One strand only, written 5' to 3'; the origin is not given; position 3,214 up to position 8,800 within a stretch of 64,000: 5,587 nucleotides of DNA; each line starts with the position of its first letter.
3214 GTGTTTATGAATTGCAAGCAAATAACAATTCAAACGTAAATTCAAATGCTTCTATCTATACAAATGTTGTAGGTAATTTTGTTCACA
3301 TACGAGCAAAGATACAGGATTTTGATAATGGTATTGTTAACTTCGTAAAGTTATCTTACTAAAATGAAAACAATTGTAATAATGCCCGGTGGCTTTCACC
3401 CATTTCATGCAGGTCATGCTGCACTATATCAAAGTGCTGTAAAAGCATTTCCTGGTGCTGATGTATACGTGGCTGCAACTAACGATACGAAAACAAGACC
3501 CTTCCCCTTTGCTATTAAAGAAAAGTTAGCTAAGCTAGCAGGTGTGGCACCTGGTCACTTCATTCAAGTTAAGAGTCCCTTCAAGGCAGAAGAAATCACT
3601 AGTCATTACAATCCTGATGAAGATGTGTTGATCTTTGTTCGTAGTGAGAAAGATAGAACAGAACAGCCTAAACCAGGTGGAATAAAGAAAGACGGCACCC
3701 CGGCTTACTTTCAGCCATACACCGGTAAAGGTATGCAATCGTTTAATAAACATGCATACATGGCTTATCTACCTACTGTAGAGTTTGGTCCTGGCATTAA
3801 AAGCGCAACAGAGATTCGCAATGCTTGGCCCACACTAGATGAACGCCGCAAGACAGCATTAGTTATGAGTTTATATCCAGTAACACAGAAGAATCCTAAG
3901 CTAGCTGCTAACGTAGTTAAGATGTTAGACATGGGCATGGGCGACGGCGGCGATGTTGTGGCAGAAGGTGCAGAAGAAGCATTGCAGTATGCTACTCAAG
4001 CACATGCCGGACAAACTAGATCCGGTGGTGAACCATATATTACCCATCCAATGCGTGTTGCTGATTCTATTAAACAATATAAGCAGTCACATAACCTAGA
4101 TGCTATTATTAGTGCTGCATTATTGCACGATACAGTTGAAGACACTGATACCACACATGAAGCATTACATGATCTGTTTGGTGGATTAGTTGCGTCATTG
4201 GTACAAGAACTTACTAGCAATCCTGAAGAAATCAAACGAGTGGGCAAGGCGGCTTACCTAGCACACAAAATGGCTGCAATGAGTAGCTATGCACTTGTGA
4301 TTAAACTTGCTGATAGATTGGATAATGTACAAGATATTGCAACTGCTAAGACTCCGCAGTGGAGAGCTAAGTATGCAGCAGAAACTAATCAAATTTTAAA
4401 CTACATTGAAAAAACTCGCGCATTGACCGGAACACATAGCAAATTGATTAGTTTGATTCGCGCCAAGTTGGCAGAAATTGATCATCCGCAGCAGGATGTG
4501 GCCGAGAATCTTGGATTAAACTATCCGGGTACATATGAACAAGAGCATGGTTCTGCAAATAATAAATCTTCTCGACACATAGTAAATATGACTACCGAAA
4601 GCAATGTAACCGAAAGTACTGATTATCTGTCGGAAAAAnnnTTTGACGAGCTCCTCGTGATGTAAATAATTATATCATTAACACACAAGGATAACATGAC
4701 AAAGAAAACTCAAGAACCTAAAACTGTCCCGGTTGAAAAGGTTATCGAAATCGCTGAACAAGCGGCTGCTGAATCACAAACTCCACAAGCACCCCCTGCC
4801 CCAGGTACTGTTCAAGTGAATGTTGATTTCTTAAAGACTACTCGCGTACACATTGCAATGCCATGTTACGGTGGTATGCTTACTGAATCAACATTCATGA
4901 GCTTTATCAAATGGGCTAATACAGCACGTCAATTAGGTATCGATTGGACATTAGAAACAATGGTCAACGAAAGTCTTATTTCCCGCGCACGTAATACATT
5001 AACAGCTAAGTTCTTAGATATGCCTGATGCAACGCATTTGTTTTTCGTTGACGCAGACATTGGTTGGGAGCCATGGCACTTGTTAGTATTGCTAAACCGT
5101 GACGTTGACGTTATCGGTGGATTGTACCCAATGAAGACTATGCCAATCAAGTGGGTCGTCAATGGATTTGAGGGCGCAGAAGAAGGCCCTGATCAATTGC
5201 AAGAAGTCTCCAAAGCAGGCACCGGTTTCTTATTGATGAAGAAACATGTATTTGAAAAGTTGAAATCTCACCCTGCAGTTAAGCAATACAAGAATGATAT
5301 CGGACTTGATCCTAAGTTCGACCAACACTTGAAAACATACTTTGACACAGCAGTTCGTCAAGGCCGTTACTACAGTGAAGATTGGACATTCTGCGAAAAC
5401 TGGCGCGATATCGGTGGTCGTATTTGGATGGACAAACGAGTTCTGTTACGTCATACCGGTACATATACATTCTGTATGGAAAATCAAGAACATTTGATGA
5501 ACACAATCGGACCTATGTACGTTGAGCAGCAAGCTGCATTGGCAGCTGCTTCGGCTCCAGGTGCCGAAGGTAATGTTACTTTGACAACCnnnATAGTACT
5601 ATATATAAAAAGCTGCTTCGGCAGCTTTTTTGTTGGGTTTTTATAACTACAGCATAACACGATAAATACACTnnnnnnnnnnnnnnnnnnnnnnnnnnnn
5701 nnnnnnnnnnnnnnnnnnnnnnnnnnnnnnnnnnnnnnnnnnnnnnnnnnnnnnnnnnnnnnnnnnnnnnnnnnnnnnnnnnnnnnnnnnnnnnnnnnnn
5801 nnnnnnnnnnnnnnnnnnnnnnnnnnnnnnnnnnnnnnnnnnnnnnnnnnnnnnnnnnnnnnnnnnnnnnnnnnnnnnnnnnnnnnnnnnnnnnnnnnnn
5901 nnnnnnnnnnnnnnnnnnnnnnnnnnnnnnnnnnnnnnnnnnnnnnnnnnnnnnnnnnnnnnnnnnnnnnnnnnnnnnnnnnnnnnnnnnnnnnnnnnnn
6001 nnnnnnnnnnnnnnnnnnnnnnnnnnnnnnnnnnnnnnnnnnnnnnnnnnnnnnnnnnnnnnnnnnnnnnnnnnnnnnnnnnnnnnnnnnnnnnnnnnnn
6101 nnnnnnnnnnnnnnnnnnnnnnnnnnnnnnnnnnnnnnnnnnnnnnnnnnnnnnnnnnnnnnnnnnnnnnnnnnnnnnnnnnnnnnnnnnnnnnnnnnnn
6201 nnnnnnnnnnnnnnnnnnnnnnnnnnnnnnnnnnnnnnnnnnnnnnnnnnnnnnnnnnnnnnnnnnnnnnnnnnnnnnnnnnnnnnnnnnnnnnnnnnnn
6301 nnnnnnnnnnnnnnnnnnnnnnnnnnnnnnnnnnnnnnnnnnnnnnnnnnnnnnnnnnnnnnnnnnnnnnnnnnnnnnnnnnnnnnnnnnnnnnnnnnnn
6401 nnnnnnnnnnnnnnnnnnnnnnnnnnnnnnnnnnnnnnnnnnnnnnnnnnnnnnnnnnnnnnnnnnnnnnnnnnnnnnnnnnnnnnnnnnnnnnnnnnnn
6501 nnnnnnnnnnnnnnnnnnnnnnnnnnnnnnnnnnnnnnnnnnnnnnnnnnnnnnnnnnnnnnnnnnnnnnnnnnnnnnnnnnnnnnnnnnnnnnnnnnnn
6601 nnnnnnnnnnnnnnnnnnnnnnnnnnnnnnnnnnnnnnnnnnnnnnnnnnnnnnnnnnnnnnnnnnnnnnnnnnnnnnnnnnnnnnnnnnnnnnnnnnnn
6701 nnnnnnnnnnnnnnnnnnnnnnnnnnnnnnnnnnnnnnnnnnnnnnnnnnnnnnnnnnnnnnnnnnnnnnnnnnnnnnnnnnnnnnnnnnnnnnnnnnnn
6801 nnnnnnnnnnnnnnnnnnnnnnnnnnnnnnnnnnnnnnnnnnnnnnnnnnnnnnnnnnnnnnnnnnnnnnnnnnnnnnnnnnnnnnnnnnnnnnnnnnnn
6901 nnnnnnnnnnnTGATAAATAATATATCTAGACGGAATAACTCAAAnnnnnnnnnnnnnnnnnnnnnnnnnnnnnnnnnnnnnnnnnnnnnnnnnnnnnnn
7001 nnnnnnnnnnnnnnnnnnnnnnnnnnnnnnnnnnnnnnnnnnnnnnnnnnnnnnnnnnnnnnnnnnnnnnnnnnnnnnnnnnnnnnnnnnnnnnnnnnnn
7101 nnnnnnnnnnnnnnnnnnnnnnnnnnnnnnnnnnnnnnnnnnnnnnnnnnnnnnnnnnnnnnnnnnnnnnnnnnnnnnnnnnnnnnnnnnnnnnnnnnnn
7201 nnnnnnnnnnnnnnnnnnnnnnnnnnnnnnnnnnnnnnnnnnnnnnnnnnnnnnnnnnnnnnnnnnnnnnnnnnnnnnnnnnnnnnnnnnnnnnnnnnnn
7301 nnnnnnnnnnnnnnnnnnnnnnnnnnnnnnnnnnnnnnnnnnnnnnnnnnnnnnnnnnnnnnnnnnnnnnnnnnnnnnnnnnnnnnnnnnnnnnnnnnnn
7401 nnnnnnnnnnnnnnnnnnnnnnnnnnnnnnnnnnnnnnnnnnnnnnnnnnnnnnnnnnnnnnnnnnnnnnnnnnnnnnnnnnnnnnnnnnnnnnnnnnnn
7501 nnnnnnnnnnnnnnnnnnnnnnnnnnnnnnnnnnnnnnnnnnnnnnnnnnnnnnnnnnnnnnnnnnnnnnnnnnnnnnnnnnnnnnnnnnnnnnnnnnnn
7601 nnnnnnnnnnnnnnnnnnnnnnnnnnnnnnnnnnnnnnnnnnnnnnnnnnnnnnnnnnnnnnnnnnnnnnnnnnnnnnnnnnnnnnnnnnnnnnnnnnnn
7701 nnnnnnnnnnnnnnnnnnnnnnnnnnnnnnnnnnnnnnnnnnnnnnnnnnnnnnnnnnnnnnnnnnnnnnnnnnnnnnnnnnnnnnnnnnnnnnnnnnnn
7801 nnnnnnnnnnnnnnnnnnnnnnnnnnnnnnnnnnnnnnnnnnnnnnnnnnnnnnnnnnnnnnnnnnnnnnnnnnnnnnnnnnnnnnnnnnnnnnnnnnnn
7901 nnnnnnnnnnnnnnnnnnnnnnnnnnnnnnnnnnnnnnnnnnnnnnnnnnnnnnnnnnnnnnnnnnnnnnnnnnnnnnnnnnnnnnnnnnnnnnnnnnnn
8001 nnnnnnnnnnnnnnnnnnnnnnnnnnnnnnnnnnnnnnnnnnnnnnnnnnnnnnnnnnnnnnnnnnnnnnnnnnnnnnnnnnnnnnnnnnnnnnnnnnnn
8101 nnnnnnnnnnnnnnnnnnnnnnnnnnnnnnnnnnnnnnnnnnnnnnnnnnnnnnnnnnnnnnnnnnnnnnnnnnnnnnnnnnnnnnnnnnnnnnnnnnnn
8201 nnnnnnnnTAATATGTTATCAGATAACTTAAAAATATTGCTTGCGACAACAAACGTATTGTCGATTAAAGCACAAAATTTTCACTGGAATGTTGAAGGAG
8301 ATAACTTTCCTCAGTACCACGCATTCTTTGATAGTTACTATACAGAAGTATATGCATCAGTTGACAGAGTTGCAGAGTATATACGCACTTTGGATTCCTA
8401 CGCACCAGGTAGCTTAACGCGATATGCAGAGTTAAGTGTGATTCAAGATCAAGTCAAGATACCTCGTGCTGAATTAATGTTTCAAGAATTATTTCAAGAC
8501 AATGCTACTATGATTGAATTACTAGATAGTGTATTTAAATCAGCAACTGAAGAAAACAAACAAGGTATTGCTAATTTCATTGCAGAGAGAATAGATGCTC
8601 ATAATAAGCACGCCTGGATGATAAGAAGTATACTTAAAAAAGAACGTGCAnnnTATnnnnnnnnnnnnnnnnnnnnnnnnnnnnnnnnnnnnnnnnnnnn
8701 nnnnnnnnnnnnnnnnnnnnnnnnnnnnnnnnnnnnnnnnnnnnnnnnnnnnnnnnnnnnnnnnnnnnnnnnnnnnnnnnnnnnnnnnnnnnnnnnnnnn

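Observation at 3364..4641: NMNAT-like adenylyltransferase fused to a SpoT/Mesh1-type HD alarmone hydrolase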

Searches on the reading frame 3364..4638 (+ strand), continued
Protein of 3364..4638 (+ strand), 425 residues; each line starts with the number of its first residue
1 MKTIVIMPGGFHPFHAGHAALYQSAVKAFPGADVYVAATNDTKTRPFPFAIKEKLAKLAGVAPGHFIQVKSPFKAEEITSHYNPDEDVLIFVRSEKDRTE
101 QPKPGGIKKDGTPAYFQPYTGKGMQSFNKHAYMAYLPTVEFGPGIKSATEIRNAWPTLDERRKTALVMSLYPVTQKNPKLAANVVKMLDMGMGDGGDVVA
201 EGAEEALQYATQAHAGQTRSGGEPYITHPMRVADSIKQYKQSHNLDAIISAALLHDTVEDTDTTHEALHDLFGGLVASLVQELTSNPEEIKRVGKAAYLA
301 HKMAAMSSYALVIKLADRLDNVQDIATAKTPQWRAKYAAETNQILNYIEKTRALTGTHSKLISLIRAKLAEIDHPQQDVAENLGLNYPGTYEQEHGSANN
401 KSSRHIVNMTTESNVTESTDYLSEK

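Call 62: get_annotated_region(hit=H60, flank=4000)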
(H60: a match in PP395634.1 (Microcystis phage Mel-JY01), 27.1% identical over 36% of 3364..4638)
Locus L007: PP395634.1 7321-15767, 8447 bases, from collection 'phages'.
description: Microcystis phage Mel-JY01, complete genome.
organism: Microcystis phage Mel-JY01 (NCBI taxid 3126653)
taxonomy: Viruses; Duplodnaviria; Heunggongvirae; Uroviricota; Caudoviricetes
host: Microcystis elabens; source: -; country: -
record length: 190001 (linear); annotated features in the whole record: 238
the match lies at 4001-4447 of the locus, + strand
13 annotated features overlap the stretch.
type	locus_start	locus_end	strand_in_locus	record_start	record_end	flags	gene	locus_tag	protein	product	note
CDS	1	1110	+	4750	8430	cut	-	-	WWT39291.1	methyltransferase FkbM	-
CDS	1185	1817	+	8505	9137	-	-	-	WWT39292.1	hypothetical protein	-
CDS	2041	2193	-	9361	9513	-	-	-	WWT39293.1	hypothetical protein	-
CDS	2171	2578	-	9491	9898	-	-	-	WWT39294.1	hypothetical protein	-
CDS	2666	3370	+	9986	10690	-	-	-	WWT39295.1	hypothetical protein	-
CDS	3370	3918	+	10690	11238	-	-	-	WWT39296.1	hypothetical protein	-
CDS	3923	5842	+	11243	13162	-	-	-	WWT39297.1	cytidylyltransferase like protein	-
CDS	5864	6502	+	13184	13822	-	-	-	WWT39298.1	hypothetical protein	-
CDS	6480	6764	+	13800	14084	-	-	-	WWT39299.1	hypothetical protein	-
CDS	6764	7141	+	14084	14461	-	-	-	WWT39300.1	hypothetical protein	-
CDS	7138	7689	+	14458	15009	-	-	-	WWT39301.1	hypothetical protein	-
CDS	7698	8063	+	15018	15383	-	-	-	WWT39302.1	hypothetical protein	-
CDS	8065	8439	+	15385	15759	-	-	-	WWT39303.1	hypothetical protein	-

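Call 65: search_protein_families(library=pfam, proteins=[L007:3923-5839:+, P0115, P0089], max_evalue=0.1)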
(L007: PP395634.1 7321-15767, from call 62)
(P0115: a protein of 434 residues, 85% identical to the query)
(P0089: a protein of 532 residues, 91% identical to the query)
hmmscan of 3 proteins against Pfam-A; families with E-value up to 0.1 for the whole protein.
L007:3923-5839:+ (639 aa): 2 families
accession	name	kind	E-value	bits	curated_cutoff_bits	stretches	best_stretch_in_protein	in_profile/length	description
PF01467.32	CTP_transf_like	-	0.00038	21.1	21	1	31-135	1-110/133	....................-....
PF10309.14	NCBP3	-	0.088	13.1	28.9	0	160-205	5-45/59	Nuclear cap-binding protein subunit 3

P0115 (434 aa): 1 family
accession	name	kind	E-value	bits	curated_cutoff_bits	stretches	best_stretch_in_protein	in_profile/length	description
PF01467.32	CTP_transf_like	-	1.4e-05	25.7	21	1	6-94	1-87/133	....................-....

P0089 (532 aa): 1 family
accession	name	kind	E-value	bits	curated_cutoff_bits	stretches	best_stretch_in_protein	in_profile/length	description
PF01467.32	CTP_transf_like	-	0.0091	16.6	21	1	7-94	2-87/133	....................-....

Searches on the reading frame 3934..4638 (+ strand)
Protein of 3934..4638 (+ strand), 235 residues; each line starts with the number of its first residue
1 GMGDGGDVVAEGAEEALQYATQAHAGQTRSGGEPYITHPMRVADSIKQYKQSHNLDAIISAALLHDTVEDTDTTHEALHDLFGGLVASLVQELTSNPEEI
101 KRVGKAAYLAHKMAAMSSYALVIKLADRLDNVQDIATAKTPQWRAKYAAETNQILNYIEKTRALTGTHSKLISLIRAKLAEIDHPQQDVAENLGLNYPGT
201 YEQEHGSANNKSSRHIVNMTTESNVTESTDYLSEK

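Call 3: search_protein_families(library=pfam, proteins=[window:3934-4638:+], max_evalue=1)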
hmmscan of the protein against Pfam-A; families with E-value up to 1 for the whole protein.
window:3934-4638:+ (235 aa): 2 families
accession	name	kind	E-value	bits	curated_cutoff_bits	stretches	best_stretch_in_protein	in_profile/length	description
PF13328.12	HD_4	-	7.2e-19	68.5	27.2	1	16-154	1-145/156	HD domain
PF01966.28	HD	-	5.1e-09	36.9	22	1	35-131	1-115/116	HD domain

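Call 4: search_protein_families(library=phrogs, proteins=[window:3934-4638:+], max_evalue=0.01)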
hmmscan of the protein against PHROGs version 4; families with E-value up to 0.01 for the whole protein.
window:3934-4638:+ (235 aa): 4 families
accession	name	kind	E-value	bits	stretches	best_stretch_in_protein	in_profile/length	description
phrog_990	-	other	2.1e-32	113.8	1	14-163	156-300/374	metal-dependent phosphohydrolase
phrog_15275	-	unknown function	1.9e-11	45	1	15-154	32-170/223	-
phrog_32047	-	other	5.7e-11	43.2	1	18-89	29-101/301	phosphohydrolase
phrog_30929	-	unknown function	0.00038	20.5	1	16-135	241-350/413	-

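Call 5: search_protein_families(library=ncbifam, proteins=[window:3934-4638:+], max_evalue=1)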
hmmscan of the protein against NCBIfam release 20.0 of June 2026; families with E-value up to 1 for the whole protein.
window:3934-4638:+ (235 aa): 4 families
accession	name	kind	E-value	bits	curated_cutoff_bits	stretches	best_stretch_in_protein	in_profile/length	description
TIGR00691.1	spoT_relA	subfamily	7e-31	107.3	499.2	1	16-155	1-141/687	RelA/SpoT family protein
NF008303.0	PRK11092.1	equivalog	4.9e-22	77.9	947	1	15-159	25-170/702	bifunctional GTP diphosphokinase/guanosine-3',5'-bis pyrophosphate 3'-pyrophosphohydrolase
NF008939.0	PRK12292.2-1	equivalog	0.024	13.4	335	1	71-141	257-327/391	ATP phosphoribosyltransferase regulatory subunit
TIGR00744.1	ROK_glcA_fam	subfamily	0.14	11.4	260.35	0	67-109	25-67/318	ROK family glucokinase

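Call 20: search_solved_structures(query=window:3949-4638:+, max_evalue=0.001, show_alignments=3)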
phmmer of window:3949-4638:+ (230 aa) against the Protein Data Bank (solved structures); distinct sequences matched with E-value up to 0.001: 22.
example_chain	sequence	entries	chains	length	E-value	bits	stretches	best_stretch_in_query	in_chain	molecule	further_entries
5xnx_A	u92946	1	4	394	1e-17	67.8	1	10-151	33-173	Bifunctional (p)ppGpp synthase/hydrolase RelA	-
3nqw_A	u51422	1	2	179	1.1e-16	64.5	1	10-140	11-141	CG11900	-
3nr1_A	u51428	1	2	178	3.4e-16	62.9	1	9-145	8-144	HD domain-containing protein 3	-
7qps_A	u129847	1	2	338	5.2e-16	62.3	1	11-150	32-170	ACT domain protein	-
8fr8_I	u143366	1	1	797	1.3e-15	61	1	10-151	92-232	GTP pyrophosphokinase RelA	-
7qpr_A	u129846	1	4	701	2.5e-15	60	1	11-150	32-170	ACT domain protein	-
5vxa_A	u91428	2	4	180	3.1e-15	59.7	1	9-145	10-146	Guanosine-3',5'-bis(diphosphate) 3'-pyrophosphohydrolase MESH1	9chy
6s2t_A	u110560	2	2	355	1e-14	58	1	9-149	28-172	(P)ppGpp synthetase I, SpoT/RelA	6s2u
7ohg_A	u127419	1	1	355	1e-14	58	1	9-149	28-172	Guanosine-3',5'-bis(Diphosphate) 3'-pyrophosphohydrolase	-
6s2v_A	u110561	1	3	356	1e-14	58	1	9-149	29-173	(P)ppGpp synthetase I, SpoT/RelA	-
1vj7_A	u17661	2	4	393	2.4e-14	56.9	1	8-135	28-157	Bifunctional RELA/SPOT | Bifunctional (p)ppGpp synthase/hydrolase RelA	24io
8acu_A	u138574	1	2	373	1.5e-13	54.3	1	8-138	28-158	GTP pyrophosphokinase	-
6yxa_A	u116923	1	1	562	3.2e-13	53.2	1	8-138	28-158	GTP pyrophosphokinase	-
4yf1_A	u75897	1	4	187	5.4e-13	52.4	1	9-138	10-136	Lmo0812 protein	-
7qoc_A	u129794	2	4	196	7.8e-12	48.6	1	10-131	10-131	Guanosine polyphosphate pyrophosphohydrolases/synthetases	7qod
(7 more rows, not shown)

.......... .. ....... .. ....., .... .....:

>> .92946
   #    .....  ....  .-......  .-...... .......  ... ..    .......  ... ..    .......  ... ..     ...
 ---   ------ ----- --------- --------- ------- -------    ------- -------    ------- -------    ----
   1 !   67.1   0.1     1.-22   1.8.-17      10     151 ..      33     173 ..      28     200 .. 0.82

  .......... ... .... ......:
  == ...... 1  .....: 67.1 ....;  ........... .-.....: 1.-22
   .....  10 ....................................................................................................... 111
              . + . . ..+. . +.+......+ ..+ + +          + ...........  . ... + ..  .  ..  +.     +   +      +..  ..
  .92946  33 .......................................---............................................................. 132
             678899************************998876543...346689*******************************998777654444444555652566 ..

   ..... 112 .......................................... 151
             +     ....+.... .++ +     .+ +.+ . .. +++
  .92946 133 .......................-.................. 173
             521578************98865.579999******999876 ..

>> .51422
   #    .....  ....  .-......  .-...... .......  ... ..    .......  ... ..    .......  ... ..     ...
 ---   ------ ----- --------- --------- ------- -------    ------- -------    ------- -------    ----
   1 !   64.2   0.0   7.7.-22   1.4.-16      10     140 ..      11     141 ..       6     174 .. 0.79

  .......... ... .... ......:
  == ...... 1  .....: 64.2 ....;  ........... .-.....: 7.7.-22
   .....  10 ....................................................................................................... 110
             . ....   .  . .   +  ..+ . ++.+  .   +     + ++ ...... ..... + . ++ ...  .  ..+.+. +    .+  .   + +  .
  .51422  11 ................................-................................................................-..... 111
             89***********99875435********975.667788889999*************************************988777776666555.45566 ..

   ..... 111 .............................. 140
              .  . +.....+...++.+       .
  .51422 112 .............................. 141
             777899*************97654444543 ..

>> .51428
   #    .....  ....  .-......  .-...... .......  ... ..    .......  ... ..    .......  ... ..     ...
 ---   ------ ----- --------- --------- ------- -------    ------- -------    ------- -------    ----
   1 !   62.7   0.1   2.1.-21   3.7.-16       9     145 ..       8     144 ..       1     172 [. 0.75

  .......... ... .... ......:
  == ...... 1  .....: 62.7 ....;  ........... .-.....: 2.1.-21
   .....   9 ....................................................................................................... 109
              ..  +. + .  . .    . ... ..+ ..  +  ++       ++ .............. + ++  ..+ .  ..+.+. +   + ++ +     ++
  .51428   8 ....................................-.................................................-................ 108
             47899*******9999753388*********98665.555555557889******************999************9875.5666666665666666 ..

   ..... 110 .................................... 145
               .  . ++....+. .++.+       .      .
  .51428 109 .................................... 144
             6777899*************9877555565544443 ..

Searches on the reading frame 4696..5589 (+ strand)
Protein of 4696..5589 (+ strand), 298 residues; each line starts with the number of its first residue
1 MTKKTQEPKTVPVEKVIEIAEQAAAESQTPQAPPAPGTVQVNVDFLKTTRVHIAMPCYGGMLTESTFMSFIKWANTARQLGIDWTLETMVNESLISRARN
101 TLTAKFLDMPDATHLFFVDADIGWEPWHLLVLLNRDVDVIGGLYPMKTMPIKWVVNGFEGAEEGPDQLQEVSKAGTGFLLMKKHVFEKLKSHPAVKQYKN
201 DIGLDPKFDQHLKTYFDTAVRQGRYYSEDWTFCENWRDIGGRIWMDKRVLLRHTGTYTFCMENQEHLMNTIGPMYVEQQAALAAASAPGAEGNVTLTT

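Call 12: search_protein_families(library=phrogs, proteins=[window:4696-5589:+], max_evalue=0.001)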
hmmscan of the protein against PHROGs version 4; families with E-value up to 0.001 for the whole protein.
window:4696-5589:+ (298 aa): 1 family
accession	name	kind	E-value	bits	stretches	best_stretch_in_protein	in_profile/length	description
phrog_1574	-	unknown function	1.6e-34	120.7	1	45-260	9-235/240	-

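Call 45: search_protein_families(library=pfam, proteins=[window:4696-5589:+], max_evalue=0.1)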
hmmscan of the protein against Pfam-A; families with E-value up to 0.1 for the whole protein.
window:4696-5589:+ (298 aa): 1 family
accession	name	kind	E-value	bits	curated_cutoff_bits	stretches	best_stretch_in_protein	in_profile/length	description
PF03452.20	Anp1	-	0.065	13.1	28.8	0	93-140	119-166/263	Anp1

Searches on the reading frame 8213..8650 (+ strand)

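Call 12: search_protein_families(library=phrogs, proteins=[window:8213-8650:+], max_evalue=0.001)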
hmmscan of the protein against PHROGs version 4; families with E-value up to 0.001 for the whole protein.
window:8213-8650:+ (146 aa): 1 family
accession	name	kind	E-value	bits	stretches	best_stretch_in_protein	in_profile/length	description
phrog_3636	-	DNA, RNA and nucleotide metabolism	1.2e-32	114.1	1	1-142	7-148/149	DNA binding protein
